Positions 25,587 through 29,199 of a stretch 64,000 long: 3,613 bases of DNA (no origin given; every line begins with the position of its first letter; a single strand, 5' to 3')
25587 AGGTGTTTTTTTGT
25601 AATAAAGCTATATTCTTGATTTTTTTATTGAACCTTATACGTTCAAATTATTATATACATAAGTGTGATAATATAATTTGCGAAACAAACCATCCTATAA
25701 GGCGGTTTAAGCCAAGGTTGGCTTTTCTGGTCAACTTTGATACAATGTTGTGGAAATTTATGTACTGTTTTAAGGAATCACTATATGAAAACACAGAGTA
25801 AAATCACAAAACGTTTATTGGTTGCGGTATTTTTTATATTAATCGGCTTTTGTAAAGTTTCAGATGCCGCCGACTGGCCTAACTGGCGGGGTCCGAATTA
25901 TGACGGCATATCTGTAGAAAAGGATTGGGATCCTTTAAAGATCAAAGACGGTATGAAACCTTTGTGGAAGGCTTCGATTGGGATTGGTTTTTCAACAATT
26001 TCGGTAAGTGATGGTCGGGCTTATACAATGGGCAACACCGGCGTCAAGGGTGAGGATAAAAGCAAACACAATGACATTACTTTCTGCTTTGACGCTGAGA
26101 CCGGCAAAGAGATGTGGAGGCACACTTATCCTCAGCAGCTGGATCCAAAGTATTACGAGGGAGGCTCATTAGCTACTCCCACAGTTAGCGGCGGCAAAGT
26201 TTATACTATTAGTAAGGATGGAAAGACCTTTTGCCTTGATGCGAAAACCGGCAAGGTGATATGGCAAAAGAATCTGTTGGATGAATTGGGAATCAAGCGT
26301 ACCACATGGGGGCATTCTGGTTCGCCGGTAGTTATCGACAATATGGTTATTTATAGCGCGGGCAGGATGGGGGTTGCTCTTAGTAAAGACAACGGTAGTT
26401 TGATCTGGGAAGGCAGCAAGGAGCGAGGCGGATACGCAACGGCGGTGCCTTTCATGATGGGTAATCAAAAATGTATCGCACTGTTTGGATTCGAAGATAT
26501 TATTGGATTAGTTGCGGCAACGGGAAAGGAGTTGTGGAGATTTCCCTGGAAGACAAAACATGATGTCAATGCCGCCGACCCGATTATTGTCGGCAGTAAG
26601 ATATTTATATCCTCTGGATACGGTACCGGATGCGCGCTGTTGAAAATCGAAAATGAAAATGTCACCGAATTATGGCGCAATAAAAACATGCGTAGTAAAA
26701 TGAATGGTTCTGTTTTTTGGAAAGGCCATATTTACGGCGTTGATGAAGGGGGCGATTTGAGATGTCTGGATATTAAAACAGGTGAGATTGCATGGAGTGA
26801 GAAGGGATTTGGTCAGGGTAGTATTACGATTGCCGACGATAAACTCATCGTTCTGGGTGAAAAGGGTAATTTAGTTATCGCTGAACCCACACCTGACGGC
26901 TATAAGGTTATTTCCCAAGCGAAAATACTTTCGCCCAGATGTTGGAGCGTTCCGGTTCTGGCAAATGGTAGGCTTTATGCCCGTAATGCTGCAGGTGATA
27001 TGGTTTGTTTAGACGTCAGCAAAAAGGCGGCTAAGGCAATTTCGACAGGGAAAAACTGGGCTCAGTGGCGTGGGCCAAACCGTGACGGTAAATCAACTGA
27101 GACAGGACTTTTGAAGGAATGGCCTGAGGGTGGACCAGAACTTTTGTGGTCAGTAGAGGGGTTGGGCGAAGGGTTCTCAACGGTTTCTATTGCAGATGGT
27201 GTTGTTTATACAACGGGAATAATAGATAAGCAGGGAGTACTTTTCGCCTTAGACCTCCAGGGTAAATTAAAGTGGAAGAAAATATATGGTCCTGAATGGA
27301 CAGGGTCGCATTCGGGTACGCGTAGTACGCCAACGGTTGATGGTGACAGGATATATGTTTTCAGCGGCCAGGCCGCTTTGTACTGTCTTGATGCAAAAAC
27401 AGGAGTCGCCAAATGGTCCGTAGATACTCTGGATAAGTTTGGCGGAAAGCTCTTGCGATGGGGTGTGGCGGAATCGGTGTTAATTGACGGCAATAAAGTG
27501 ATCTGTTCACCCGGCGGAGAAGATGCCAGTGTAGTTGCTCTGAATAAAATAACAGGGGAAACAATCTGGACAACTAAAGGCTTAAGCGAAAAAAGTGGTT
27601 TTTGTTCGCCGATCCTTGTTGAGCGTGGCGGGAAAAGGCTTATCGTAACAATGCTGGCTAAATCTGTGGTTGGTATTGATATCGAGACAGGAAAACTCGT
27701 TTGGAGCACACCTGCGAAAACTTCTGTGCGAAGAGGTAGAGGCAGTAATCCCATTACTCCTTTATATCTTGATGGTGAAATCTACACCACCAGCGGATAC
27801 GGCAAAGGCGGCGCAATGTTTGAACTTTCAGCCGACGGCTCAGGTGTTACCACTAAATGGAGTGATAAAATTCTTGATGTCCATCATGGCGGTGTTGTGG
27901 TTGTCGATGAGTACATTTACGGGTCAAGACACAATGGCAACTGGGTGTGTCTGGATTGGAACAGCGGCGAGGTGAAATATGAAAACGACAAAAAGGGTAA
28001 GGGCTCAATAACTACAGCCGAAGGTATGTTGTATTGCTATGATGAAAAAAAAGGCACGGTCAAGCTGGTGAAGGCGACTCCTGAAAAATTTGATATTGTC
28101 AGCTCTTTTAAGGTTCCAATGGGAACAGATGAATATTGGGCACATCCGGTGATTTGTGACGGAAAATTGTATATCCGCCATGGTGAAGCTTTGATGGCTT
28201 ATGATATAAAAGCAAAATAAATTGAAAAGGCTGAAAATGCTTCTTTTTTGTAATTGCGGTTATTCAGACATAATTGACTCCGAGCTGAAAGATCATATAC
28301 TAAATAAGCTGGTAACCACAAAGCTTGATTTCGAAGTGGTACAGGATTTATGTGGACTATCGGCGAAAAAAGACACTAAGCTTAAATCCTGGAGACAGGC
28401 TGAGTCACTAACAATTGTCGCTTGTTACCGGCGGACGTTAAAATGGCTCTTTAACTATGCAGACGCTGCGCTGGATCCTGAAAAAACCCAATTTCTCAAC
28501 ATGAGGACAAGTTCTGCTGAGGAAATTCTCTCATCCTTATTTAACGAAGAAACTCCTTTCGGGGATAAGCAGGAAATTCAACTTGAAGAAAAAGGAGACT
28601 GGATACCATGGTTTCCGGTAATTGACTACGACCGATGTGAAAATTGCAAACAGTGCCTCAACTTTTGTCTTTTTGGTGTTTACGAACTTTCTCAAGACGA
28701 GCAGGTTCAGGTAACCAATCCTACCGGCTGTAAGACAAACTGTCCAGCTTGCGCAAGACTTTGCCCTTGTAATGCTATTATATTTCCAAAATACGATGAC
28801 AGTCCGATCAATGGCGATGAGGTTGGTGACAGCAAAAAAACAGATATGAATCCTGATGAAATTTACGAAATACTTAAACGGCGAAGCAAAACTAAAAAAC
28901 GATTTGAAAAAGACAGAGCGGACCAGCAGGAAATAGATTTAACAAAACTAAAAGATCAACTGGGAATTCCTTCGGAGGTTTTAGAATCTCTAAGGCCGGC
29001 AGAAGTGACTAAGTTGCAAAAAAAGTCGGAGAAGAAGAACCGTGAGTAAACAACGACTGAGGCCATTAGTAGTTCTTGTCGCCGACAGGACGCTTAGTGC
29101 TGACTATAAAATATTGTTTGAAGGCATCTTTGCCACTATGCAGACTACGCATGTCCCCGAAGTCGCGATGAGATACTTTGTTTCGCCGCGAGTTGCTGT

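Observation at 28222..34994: Non-canonical terpenoid block: ferredoxin, B12-radical-SAM, Cys-domain-polyprenyl synthase fusion, a small alpha/alpha-toroid protein and an SHC-like cyclase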

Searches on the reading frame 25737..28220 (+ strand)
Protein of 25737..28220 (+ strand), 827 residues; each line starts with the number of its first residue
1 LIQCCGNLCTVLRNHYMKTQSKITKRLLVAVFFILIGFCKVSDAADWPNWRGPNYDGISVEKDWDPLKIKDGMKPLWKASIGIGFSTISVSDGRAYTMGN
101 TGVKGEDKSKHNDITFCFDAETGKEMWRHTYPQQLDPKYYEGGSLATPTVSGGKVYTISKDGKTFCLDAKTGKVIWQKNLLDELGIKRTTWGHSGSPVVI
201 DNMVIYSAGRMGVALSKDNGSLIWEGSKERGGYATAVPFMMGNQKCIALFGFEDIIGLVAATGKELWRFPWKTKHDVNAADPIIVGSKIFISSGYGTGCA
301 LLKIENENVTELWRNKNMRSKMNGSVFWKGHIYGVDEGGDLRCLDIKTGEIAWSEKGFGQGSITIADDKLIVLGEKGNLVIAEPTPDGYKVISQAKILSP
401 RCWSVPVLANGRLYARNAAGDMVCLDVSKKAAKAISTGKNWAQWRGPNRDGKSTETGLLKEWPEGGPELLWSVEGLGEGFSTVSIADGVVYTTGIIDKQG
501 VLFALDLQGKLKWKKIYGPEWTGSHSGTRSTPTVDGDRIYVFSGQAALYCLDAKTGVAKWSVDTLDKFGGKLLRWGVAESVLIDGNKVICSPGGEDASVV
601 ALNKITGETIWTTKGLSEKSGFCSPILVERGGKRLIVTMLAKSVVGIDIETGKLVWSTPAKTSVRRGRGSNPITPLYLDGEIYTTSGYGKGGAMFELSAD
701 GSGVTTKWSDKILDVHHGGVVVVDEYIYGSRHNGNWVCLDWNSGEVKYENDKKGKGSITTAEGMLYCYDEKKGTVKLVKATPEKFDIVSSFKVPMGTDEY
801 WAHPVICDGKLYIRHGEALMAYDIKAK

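Call 4: search_protein_families(library=pfam, proteins=[window:25737-28220:+], max_evalue=0.01)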
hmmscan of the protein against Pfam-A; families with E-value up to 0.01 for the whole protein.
window:25737-28220:+ (827 aa): 4 families
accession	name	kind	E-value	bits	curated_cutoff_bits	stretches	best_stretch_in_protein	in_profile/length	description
PF13360.13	PQQ_2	-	4e-59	200.5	27.6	2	117-354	7-232/233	Outer membrane protein assembly factor BamB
PF13570.13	Beta-prop_ACSF4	-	7.6e-24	85.1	133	2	532-813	55-317/329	Beta-alanine-activating enzyme, beta-propeller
PF01011.28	PQQ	-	4e-15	56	26.7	2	524-564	45-85/595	Glucose/ethanol/alcohol dehydrogenase, beta-propeller domain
PF25293.1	Beta-prop_EMC1_N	-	0.00013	22.2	34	0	167-282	46-158/219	EMC1 N-terminal beta-propeller domain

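Call 5: search_protein_families(library=ncbifam, proteins=[window:25737-28220:+], max_evalue=0.01)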
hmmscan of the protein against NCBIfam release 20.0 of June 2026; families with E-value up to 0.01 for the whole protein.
window:25737-28220:+ (827 aa): 7 families
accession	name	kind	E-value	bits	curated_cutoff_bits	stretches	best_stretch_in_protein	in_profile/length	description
TIGR03300.1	assembly_YfgL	equivalog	1.7e-35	122.4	285.2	3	512-773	43-290/377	outer membrane protein assembly factor BamB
NF008351.0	PRK11138.1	equivalog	5.4e-27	94.3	423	3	531-774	64-306/394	outer membrane protein assembly factor BamB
TIGR03075.1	PQQ_enz_alc_DH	subfamily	4.2e-23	81.7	480.05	3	522-621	55-154/530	PQQ-dependent dehydrogenase, methanol/ethanol family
TIGR04528.1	acido_non_PQQ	subfamily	4.7e-21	75.1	650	3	113-207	67-153/493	acido-empty-quinoprotein group A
NF053615.1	SerThrKinAfsKStmc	equivalog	2.2e-09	36.6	1300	2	117-358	544-773/809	protein serine/threonine kinase AfsK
TIGR03074.1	PQQ_membr_DH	subfamily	3.3e-06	25.2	832.65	0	528-564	205-241/783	membrane-bound PQQ-dependent dehydrogenase, glucose/quinate/shikimate family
NF041516.1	PA2928_fam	subfamily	0.0099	15.3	70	0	599-657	71-126/376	PA2928 family protein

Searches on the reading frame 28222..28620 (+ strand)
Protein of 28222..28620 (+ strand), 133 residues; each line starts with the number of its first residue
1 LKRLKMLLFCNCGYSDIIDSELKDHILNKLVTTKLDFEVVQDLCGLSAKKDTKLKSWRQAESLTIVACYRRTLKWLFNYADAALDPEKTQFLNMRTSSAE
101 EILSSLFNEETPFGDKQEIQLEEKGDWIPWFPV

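Call 51: search_protein_families(library=pfam, proteins=[window:28222-28620:+], max_evalue=1)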
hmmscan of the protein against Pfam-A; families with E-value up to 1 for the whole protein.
window:28222-28620:+ (133 aa): 0 families

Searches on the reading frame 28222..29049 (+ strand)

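Call 4: search_protein_families(library=pfam, proteins=[window:28222-29049:+], max_evalue=0.01)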
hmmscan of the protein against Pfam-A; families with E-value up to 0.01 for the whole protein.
window:28222-29049:+ (275 aa): 5 families
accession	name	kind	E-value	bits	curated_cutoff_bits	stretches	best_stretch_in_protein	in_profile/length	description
PF13237.11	Fer4_10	-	1.2e-05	25.6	25.5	1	132-182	2-53/53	4Fe-4S dicluster domain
PF12837.12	Fer4_6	-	0.00031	21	25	1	131-154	1-24/24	4Fe-4S binding domain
PF12838.12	Fer4_7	-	0.0024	18.7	27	0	138-185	1-52/52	4Fe-4S dicluster domain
PF12797.12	Fer4_2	-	0.0052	17.1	24.5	1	130-149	1-20/22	4Fe-4S binding domain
PF00037.32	Fer4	-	0.0084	16.3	21.1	1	132-149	1-18/24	4Fe-4S binding domain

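Call 5: search_protein_families(library=ncbifam, proteins=[window:28222-29049:+], max_evalue=0.01)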
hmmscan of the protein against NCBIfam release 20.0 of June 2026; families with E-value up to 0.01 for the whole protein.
window:28222-29049:+ (275 aa): 23 families
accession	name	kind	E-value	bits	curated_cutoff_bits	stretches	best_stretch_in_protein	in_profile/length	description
TIGR02179.1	PorD_KorD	subfamily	4.3e-08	33.2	60.05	1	121-187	9-73/78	2-oxoacid:acceptor oxidoreductase, delta subunit, pyruvate/2-ketoisovalerate family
NF042909.1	FMH_DH_FwdF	exception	2.2e-07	30.3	375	1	132-195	220-283/336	tungsten-dependent formylmethanofuran dehydrogenase subunit FwdF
NF007202.0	PRK09623.1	equivalog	3.1e-07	30.7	166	1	122-189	36-101/105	3-methyl-2-oxobutanoate dehydrogenase subunit delta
NF040770.1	hetero_SS_HdrA2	exception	1.4e-06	26.7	1100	1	129-197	569-634/777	CoB-CoM heterodisulfide reductase HdrA2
NF040864.1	HgcB_ferredoxin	equivalog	2.3e-06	27.3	99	1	135-186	12-61/93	mercury methylation ferredoxin HgcB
NF041891.1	hdrA_Methbact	equivalog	1e-05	24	1300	1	129-188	564-620/762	ferredoxin:CoB-CoM heterodisulfide reductase subunit HdrA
NF045790.1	OxalOxreddelta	equivalog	1.1e-05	24.8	230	1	93-186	216-306/316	oxalate oxidoreductase subunit delta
NF043039.1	HgcAB_like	equivalog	4.9e-05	23.1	285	1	134-186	297-349/350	HgcAB-like fusion protein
NF007204.0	PRK09625.1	equivalog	6.8e-05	22.9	125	1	118-186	40-106/133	pyruvate flavodoxin oxidoreductase subunit delta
NF041778.1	hetero_SS_HdrA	equivalog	7.1e-05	20.8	1400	1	131-208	581-655/771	ferredoxin:CoB-CoM heterodisulfide reductase subunit HdrA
NF045763.1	PhenlGlyoxDHPadF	equivalog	0.00021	21.4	150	1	124-186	18-77/78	NADH-dependent phenylglyoxylate dehydrogenase subunit delta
NF040684.1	PorD_Arch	equivalog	0.00029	20.9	120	1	123-186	18-79/85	pyruvate synthase subunit PorD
TIGR02700.1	flavo_MJ0208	hypoth_equivalog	0.00029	20.2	251.35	1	133-187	144-195/234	dihydromethanopterin reductase (acceptor)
NF006221.0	PRK08348.1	subfamily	0.00038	20.1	124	1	134-229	41-133/136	NADH-plastoquinone oxidoreductase subunit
TIGR02060.1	aprB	equivalog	0.00046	20.1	135.65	1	134-208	5-84/132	adenylyl-sulfate reductase subunit beta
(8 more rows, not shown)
